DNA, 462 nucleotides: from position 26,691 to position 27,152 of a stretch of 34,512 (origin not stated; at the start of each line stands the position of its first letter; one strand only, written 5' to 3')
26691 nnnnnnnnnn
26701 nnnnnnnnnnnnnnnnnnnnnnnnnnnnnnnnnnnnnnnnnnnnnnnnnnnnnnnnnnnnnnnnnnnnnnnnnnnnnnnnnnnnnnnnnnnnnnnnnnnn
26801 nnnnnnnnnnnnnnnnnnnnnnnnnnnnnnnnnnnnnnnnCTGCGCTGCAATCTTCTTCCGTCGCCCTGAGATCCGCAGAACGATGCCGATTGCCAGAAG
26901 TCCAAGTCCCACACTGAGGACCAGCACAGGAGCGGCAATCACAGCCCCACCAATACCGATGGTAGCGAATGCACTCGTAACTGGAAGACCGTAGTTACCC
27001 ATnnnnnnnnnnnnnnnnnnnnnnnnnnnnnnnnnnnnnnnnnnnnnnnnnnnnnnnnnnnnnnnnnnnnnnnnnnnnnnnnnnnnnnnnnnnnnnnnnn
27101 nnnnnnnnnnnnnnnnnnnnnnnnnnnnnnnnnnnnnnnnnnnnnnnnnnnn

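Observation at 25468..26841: NodC / hyaluronan-synthase / chitin-synthase-like processive enzyme in a bacteriophage, alongside a chitinase-like GH18 on the other arm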

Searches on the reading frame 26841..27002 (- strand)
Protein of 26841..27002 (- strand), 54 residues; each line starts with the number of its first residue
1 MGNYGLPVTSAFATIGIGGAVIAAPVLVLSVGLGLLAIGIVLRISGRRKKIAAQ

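Call 38: search_protein_families(library=ncbifam, proteins=[window:26841-27002:-], max_evalue=10)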
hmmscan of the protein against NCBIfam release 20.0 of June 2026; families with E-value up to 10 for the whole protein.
seq(54 aa): 2 families
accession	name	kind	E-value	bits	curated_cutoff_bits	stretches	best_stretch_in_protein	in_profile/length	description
TIGR03141.1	cytochro_ccmD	equivalog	0.49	10.5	25.95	1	1-13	3-15/47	heme exporter protein CcmD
NF041559.1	BTH_I2691_fam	subfamily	1.8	6.9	150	1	8-45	770-819/858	T6SS effector BTH_I2691 family protein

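Call 62: find_homologous_proteins(query=A3, max_evalue=0.01)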
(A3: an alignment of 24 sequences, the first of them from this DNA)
Query A3 (24 sequences) (54 aa, profile of the alignment): 33 proteins with E <= 0.01 among 8000 candidates.
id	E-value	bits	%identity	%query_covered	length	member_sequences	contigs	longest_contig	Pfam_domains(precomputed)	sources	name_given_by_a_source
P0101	7.3e-13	66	-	-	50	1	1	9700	-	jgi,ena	-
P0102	7.8e-12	62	-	-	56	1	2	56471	-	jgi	jgi:hypothetical protein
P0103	3.3e-11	60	-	-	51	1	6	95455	-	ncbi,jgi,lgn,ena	-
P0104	8.4e-11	59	52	43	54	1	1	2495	-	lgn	-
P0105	1.1e-10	59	40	98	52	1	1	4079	-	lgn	-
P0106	1.8e-10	58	44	50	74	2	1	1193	-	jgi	jgi:hypothetical protein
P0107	2.5e-10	58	-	-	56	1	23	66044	-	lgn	-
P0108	6.3e-10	56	-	-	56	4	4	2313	-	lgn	-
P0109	7.2e-10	56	-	-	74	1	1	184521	-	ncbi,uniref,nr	ncbi:hypothetical protein [Paractinoplanes rishiriensis]|uniref:Uncharacterized protein n=1 Tax=Para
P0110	8.4e-10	56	-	-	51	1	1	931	-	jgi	-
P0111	1.1e-9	56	-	-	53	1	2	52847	-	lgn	-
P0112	4.8e-9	54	55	20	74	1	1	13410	-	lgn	-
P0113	5.0e-9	53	50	37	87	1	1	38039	-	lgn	-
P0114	5.1e-9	53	-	-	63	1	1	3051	-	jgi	jgi:hypothetical protein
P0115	5.4e-9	53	-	-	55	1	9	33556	-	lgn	-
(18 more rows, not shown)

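Call 79: find_encoding_contigs(protein=P0107, flank=10000, max_places=1)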
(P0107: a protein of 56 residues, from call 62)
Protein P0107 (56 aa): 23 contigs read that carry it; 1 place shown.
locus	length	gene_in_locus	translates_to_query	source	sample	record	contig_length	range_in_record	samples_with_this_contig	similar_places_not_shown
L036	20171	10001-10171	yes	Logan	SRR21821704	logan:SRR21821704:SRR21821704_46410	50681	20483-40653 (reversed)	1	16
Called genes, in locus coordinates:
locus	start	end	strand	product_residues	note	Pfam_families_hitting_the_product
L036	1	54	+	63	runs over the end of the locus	-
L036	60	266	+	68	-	-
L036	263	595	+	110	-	-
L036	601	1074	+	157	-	-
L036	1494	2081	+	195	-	PF10263:SprT-like (faint)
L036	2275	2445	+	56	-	-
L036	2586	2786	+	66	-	PF24254:DUF7455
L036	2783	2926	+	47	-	-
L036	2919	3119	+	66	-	-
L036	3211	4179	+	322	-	PF20432:Xre-like-HTH (faint), PF13384:HTH_23 (weak)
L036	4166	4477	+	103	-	-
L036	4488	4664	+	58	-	-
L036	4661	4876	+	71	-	-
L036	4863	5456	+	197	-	-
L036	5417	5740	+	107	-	-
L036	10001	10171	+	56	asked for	-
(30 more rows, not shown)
